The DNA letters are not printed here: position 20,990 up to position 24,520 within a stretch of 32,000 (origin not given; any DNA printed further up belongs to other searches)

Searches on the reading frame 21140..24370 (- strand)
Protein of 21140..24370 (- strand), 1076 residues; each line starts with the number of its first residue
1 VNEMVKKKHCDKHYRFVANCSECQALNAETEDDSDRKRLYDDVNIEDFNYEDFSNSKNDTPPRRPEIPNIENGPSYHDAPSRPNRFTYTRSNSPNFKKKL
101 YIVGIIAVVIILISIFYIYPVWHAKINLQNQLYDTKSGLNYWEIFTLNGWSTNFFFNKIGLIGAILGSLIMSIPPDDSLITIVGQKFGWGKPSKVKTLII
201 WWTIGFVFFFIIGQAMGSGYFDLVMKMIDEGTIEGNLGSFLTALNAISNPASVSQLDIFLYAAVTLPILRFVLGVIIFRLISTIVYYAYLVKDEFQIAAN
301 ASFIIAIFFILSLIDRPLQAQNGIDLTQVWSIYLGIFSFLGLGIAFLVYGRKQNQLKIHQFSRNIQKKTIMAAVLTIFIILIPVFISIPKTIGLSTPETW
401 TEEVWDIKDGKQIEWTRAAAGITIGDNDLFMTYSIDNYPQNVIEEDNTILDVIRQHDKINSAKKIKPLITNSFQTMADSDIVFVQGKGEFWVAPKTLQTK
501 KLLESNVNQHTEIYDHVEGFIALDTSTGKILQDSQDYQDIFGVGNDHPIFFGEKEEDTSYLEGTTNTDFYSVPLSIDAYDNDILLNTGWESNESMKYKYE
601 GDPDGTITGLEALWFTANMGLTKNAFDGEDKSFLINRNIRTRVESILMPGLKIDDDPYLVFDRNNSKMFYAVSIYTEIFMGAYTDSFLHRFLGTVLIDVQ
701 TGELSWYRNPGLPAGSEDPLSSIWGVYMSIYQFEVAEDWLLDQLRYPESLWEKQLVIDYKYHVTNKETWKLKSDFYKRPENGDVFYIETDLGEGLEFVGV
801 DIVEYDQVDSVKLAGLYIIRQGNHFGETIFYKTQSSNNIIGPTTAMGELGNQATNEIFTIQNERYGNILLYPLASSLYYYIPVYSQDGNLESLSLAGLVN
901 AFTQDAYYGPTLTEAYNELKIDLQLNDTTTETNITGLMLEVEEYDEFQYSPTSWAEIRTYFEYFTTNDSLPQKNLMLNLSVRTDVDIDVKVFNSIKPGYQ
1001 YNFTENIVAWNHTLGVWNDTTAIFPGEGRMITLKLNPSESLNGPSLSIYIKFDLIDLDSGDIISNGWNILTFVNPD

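Call 19: search_protein_families(library=pfam, proteins=[window:21140-24370:-], max_evalue=0.01)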
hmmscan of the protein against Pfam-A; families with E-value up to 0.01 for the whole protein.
window:21140-24370:- (1076 aa): 2 families
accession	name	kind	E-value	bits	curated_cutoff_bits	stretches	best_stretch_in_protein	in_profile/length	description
PF03699.18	UPF0182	-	1.4e-09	37.1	27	1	362-845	262-753/770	Uncharacterised protein family (UPF0182)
PF14154.11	DUF4306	-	0.0025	18.4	27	1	245-287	44-86/88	Domain of unknown function (DUF4306)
